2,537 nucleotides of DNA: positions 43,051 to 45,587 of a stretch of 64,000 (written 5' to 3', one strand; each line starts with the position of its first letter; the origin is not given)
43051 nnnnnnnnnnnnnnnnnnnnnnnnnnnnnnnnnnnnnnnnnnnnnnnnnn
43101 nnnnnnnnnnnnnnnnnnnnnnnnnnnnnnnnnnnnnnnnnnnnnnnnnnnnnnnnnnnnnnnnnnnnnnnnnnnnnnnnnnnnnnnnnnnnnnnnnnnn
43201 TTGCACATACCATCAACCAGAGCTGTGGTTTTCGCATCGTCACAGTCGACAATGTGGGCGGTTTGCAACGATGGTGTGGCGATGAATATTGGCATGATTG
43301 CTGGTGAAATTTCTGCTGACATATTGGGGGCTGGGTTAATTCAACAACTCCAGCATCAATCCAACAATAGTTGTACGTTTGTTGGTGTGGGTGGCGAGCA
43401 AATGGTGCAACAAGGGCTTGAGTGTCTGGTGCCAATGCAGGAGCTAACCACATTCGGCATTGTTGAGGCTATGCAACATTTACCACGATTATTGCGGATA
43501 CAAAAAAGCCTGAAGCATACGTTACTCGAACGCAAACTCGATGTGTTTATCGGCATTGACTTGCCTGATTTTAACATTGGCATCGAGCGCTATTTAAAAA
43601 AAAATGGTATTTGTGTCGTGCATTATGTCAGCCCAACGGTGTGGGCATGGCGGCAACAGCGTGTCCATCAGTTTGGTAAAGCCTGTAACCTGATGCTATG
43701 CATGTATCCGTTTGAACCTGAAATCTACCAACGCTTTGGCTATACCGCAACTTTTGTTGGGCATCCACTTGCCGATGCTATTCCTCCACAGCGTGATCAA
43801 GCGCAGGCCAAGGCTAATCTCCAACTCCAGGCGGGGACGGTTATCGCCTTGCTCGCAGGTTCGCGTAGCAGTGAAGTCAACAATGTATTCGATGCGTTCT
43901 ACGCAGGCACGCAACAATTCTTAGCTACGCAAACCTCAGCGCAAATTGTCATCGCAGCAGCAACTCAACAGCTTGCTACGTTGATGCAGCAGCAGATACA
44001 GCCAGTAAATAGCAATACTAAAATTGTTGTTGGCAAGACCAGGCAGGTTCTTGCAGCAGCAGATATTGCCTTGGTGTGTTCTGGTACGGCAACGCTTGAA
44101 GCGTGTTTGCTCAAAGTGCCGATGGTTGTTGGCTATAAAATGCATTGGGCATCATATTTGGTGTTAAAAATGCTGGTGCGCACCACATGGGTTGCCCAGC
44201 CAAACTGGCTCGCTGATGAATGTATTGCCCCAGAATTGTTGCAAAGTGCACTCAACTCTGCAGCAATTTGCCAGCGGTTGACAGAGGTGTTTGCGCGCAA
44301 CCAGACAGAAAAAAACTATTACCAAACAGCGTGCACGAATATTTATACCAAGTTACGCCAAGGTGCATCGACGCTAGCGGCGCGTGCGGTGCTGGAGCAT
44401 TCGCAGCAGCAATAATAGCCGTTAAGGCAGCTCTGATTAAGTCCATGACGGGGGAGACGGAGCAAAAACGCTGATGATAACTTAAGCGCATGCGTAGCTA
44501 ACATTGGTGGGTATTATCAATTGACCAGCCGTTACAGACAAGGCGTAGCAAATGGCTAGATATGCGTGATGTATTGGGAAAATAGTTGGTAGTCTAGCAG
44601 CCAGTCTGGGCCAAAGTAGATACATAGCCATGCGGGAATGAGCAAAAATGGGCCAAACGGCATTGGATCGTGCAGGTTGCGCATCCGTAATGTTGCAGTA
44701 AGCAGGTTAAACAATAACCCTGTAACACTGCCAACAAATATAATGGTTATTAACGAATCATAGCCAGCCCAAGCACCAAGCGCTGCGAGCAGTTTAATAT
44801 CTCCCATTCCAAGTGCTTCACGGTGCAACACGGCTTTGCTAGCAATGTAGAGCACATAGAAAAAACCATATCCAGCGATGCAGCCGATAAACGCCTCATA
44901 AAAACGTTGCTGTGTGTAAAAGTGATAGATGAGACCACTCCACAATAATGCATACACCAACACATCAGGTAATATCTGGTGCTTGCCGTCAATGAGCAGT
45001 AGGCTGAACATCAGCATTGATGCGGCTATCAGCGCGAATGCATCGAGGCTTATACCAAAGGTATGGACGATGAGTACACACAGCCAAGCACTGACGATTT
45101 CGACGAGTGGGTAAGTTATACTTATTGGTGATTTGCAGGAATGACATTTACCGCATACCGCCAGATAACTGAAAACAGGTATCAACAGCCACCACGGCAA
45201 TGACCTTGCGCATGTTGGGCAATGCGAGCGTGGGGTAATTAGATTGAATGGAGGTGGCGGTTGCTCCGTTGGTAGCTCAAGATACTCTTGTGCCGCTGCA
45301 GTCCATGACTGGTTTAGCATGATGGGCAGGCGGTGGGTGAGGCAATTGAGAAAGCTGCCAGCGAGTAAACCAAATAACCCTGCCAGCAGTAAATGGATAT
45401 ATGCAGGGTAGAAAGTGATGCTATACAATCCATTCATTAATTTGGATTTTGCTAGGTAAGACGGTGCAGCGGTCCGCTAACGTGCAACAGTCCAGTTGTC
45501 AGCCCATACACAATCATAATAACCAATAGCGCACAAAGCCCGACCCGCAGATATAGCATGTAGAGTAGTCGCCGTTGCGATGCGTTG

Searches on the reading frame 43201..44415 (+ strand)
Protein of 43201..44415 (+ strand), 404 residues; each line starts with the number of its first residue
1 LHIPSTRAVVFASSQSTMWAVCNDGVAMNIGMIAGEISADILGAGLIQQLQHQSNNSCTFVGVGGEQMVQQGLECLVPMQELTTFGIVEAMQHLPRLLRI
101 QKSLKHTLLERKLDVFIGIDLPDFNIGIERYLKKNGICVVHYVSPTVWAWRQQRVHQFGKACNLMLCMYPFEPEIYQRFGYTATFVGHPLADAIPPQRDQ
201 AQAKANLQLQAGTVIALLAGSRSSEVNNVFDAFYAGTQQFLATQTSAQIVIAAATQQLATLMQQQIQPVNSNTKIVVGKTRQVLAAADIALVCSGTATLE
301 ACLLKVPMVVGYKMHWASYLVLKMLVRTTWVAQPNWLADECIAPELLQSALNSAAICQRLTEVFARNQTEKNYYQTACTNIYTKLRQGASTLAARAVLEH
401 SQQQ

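Call 80: search_protein_families(library=pfam, proteins=[window:43201-44415:+], max_evalue=0.00001)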
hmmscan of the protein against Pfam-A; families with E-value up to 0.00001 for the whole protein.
window:43201-44415:+ (404 aa): 1 family
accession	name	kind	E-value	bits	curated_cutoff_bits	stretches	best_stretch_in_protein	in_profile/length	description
PF02684.21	LpxB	-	4.9e-97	325.6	22.6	1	31-397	2-371/374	Lipid-A-disaccharide synthetase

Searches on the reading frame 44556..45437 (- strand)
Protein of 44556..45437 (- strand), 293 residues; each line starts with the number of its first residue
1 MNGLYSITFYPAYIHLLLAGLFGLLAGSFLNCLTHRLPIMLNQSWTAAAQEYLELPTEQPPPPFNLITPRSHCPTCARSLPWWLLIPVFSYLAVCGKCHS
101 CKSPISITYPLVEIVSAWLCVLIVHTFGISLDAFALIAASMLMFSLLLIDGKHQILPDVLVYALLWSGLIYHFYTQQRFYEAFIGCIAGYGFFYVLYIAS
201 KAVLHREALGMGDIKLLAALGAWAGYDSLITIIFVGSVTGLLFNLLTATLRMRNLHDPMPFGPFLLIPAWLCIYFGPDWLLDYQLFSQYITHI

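Call 80: search_protein_families(library=pfam, proteins=[window:44556-45437:-], max_evalue=0.00001)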
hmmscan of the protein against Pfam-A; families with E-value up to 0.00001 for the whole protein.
window:44556-45437:- (293 aa): 2 families
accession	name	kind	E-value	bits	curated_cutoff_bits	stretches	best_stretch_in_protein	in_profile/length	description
PF06750.18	A24_N_bact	-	8.1e-28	96.8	23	1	21-127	1-84/84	Bacterial Peptidase A24 N-terminal domain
PF01478.23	Peptidase_A24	-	3.6e-19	69.6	26.5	1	139-243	3-102/104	Type IV leader peptidase family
